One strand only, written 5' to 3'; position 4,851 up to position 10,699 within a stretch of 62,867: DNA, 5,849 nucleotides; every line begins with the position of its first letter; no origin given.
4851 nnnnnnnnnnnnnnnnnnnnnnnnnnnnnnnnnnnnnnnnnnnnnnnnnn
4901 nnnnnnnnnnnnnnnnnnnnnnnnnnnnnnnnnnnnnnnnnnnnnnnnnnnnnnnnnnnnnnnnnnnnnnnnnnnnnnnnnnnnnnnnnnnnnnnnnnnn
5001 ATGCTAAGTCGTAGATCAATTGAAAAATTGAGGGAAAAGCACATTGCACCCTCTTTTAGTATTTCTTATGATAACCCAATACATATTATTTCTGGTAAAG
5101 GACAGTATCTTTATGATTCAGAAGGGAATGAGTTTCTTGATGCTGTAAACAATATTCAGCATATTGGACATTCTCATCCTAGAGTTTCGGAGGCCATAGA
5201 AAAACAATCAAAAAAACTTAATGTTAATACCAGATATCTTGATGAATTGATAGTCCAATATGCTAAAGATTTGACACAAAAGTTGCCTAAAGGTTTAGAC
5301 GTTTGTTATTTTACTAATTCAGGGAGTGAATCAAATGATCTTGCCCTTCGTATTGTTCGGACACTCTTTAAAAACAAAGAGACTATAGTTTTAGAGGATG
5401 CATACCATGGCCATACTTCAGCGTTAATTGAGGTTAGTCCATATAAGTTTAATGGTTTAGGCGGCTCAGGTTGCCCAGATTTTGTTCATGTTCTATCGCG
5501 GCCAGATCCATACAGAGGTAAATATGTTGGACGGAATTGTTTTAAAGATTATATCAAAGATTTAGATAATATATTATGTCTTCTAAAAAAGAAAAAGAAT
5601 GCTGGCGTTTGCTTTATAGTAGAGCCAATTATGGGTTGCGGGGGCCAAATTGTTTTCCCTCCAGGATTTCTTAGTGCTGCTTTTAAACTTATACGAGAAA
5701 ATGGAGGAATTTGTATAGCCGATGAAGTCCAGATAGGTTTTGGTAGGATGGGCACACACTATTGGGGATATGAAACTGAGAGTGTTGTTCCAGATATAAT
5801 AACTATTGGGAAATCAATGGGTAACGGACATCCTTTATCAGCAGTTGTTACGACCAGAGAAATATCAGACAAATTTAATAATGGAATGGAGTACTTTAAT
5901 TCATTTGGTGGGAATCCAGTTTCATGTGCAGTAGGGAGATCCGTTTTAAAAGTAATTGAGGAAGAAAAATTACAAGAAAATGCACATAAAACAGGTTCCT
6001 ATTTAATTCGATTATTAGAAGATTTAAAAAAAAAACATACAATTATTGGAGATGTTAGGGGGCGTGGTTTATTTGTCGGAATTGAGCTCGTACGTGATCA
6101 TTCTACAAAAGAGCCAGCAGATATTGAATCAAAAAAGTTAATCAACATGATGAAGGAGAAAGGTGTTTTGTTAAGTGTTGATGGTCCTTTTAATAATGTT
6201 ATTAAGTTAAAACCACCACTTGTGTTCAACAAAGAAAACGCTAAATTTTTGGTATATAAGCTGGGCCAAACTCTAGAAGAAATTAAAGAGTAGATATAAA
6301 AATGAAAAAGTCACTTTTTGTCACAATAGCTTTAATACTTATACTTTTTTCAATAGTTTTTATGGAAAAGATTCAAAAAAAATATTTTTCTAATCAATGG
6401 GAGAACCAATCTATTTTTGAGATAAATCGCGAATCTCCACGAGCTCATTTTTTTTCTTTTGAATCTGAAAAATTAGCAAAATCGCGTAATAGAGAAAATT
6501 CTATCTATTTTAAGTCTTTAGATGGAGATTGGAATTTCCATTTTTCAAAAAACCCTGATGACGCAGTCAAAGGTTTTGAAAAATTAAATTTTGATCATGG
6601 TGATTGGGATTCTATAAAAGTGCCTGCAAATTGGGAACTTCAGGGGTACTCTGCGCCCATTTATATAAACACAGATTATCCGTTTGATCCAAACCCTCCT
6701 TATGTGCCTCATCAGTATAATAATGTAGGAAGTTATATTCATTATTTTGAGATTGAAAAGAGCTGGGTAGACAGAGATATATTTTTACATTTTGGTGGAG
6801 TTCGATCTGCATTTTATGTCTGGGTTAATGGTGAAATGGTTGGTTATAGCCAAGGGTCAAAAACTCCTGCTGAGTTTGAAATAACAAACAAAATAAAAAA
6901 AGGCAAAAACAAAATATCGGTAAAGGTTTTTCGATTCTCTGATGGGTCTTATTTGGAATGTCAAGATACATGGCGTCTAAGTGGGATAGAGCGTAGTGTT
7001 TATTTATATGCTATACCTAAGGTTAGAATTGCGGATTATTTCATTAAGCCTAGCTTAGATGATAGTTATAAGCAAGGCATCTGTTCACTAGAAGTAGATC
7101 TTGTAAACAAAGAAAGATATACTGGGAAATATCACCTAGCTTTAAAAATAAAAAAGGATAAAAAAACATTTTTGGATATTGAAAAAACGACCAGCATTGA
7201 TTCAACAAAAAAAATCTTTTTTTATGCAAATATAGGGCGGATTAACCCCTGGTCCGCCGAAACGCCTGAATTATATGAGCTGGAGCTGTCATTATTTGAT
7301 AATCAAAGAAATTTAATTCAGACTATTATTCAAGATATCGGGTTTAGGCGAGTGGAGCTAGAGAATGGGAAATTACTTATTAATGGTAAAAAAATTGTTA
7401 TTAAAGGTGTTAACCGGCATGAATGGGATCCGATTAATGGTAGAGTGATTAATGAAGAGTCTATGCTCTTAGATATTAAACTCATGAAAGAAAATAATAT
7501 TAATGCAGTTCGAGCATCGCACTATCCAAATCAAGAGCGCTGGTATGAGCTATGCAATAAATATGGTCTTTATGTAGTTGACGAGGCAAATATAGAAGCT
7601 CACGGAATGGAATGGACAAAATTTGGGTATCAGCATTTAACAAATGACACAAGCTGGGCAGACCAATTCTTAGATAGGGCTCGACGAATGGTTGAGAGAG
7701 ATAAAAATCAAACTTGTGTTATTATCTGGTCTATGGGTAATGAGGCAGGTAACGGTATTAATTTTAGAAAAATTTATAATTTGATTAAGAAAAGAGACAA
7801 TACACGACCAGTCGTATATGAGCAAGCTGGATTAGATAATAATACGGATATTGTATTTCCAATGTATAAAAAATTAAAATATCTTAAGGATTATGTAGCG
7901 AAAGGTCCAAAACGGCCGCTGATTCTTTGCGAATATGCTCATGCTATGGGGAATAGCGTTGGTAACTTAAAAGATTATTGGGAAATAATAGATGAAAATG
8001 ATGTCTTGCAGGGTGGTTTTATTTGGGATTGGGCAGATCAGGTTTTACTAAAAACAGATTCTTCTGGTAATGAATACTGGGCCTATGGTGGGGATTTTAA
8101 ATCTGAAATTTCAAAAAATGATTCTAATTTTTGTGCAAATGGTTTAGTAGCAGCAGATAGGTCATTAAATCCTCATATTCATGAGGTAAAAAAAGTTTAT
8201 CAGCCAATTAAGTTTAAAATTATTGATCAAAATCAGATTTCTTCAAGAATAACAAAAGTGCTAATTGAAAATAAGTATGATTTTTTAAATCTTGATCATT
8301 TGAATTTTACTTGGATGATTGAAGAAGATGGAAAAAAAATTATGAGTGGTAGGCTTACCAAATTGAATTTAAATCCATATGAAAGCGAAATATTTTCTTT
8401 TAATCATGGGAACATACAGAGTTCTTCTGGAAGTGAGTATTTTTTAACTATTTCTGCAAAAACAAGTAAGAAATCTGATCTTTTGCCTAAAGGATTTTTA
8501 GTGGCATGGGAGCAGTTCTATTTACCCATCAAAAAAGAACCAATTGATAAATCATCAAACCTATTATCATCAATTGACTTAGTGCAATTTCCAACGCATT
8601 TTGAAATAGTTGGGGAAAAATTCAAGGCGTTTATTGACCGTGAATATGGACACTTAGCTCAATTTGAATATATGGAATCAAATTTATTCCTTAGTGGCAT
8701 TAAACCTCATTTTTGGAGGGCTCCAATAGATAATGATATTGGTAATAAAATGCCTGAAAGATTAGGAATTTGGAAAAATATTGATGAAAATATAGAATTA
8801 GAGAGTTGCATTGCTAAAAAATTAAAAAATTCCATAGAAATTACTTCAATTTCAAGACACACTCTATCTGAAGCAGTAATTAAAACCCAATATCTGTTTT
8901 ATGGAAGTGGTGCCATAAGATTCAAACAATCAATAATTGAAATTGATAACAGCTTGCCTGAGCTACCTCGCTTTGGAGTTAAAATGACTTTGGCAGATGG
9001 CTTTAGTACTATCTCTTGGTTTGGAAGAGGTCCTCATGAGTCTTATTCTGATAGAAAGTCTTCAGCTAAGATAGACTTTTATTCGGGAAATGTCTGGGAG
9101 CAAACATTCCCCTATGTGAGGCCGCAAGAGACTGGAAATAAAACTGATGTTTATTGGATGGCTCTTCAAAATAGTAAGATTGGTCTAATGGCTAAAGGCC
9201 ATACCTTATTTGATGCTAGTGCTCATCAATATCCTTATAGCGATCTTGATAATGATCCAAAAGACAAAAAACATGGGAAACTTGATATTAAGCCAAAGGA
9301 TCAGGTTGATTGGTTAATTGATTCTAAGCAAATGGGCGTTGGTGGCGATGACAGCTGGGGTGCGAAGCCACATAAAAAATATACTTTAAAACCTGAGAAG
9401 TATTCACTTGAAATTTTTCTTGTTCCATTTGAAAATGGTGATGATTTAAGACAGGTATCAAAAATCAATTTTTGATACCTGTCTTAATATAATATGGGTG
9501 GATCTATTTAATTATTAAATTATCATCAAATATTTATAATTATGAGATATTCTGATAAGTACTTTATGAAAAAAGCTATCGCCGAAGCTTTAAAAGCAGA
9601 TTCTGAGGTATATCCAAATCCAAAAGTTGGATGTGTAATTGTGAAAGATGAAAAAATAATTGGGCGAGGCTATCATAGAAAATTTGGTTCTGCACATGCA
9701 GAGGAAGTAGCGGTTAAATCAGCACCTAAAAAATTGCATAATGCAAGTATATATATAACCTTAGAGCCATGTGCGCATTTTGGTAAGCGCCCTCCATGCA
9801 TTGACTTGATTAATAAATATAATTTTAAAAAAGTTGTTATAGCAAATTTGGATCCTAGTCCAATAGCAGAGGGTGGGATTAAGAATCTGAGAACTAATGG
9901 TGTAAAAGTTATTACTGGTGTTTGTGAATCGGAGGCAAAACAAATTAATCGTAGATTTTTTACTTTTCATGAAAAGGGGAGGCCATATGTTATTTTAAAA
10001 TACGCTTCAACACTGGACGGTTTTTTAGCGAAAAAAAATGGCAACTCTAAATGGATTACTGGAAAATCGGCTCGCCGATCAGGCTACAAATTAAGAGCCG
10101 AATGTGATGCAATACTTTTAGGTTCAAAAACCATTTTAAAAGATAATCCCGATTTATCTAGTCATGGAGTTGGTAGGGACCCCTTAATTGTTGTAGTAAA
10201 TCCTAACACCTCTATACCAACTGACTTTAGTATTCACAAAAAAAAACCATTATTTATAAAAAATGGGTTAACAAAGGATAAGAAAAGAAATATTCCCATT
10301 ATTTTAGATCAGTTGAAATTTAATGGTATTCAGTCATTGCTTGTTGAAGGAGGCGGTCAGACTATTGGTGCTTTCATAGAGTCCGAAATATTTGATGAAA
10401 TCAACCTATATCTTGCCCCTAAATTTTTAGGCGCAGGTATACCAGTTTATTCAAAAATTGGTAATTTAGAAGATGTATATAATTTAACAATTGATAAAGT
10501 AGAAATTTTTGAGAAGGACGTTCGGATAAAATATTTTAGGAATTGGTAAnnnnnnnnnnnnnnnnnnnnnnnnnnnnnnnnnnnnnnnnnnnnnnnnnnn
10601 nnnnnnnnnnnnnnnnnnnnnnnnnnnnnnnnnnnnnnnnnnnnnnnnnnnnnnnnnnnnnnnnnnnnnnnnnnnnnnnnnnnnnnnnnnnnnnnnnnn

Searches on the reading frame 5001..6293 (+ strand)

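Call 34: search_protein_families(library=pfam, proteins=[window:5001-6293:+], max_evalue=0.0001)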
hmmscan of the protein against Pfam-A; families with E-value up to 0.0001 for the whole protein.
window:5001-6293:+ (430 aa): 1 family
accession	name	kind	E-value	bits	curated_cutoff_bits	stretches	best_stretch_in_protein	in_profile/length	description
PF00202.27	Aminotran_3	-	1.5e-81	274.6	30.5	1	26-423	10-401/403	Aminotransferase class-III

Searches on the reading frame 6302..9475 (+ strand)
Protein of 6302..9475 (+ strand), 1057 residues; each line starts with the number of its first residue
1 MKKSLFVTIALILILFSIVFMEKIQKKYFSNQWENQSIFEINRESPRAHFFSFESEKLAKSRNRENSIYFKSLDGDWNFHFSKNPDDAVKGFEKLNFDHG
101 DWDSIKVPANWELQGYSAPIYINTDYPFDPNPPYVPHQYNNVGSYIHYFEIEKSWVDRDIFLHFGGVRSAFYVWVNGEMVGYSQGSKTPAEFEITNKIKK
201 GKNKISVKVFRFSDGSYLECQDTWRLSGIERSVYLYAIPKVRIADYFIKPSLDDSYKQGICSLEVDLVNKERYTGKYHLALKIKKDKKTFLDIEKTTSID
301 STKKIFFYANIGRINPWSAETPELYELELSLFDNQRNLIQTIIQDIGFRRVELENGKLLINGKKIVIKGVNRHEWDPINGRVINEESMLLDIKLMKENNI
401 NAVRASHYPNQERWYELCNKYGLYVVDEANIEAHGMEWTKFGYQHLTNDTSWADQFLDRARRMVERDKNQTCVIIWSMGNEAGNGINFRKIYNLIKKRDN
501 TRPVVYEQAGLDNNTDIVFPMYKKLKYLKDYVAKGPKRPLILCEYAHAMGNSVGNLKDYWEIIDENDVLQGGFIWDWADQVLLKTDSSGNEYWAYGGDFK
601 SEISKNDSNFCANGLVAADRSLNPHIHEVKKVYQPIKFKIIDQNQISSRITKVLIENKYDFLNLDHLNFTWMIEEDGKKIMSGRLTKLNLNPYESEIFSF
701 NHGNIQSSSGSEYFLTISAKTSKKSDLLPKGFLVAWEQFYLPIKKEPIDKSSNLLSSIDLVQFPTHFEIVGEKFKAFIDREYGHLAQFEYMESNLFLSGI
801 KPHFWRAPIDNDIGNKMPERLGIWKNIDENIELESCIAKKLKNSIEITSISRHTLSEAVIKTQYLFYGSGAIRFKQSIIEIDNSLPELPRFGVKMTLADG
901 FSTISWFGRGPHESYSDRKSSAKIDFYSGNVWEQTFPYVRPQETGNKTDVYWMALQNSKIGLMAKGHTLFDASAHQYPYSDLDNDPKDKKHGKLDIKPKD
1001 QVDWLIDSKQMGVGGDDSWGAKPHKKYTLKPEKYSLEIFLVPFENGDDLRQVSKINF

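Call 34: search_protein_families(library=pfam, proteins=[window:6302-9475:+], max_evalue=0.0001)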
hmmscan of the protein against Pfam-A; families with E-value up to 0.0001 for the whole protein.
window:6302-9475:+ (1057 aa): 6 families
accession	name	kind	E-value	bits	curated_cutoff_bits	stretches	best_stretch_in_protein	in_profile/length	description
PF02836.23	Glyco_hydro_2_C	-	8.6e-101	337.5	21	1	351-638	1-302/302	Glycosyl hydrolases family 2, TIM barrel domain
PF02929.23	Bgal_small_N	-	2.8e-64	217.6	25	1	771-1038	2-246/248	Beta galactosidase small chain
PF02837.24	Glyco_hydro_2_N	-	2.2e-40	138.8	28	1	70-239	1-169/169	Glycosyl hydrolases family 2, sugar binding domain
PF16353.11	LacZ_4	-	3.9e-22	78.8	27.3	1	654-742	2-87/87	Beta-galactosidase, domain 4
PF00703.27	Glyco_hydro_2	-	3.5e-16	60.4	23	1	241-349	1-109/109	Glycosyl hydrolases family 2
PF22666.2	Glyco_hydro_2_N2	-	2.8e-05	24.7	27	1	145-209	52-117/167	Glycosyl hydrolase 2 galactose-binding domain-like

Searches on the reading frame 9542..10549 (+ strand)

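Call 34: search_protein_families(library=pfam, proteins=[window:9542-10549:+], max_evalue=0.0001)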
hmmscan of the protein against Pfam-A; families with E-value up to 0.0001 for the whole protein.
window:9542-10549:+ (335 aa): 3 families
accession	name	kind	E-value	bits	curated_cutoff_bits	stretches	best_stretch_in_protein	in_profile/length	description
PF01872.23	RibD_C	-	2.6e-36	125.7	24.1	1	148-327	1-195/197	RibD C-terminal domain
PF00383.29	dCMP_cyt_deam_1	-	1.5e-20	73.4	25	1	4-101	3-101/102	Cytidine and deoxycytidylate deaminase zinc-binding region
PF14437.12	MafB19-deam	-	7.8e-11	42.5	27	1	6-141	4-139/142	MafB19-like deaminase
